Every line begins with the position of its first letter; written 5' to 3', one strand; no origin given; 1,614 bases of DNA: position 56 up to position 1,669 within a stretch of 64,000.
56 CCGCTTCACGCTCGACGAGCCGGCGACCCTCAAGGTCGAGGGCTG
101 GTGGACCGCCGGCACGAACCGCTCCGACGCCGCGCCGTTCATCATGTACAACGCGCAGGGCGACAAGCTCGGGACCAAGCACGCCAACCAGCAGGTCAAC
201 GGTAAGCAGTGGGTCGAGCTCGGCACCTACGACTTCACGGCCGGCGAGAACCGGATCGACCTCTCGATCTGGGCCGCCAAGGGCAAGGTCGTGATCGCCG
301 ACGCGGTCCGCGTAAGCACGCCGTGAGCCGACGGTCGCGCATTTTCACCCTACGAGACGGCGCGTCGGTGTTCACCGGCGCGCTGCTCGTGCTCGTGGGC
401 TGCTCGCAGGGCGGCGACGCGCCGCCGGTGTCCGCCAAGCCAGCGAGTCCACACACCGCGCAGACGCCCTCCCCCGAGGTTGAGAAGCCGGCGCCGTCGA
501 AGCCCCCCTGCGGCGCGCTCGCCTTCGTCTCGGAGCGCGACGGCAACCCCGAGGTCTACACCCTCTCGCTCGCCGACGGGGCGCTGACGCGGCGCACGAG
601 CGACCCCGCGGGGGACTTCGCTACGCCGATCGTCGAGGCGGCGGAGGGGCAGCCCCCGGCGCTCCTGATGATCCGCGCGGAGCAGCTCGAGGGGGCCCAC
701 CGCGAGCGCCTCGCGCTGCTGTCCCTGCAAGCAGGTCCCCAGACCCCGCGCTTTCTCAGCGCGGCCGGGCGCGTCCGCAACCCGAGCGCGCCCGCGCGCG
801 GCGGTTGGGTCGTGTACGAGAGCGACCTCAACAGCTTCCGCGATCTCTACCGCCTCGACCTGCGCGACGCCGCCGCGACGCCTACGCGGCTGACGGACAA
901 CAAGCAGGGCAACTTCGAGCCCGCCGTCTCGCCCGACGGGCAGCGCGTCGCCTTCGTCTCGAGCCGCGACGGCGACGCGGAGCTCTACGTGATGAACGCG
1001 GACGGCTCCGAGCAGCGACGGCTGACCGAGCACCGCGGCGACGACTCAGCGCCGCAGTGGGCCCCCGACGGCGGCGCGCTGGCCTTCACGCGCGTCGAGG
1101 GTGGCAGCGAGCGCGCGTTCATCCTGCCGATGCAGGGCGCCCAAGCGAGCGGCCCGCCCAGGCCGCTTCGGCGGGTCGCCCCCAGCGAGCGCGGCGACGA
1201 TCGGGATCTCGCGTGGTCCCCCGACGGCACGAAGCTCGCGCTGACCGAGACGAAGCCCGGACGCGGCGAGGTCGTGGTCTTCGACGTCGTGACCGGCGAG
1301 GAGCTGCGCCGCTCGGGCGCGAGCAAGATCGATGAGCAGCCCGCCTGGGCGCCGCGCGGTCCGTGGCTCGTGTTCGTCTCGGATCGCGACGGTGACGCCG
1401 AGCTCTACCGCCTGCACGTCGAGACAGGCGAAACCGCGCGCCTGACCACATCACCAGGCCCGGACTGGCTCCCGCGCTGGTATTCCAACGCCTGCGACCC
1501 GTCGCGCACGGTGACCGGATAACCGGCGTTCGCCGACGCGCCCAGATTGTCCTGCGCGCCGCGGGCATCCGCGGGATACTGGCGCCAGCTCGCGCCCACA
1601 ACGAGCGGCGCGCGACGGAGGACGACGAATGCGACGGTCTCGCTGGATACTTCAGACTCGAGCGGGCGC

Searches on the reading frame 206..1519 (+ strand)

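Call 45: search_protein_families(library=pfam, proteins=[window:206-1519:+], max_evalue=0.001)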
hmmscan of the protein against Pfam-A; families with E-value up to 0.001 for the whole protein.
window:206-1519:+ (438 aa): 5 families
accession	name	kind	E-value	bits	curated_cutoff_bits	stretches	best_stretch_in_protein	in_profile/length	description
PF07676.18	PD40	-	4.5e-29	100.2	20.9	2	227-262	2-38/38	WD40-like Beta Propeller Repeat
PF00930.27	DPPIV_N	-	1.5e-08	34.2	22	0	215-295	26-118/354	Dipeptidyl peptidase IV (DPP IV) N-terminal region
PF10647.15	Gmad1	-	2.8e-06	27.8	20.5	1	214-364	3-143/251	Lipoprotein LpqB beta-propeller domain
PF25174.1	Beta-prop_THOC3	-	3.3e-06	26.7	305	0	330-403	89-158/272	THOC3 beta-propeller domain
PF14583.12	Pectate_lyase22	-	2.6e-05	23.6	30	1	214-308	170-268/386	Oligogalacturonate lyase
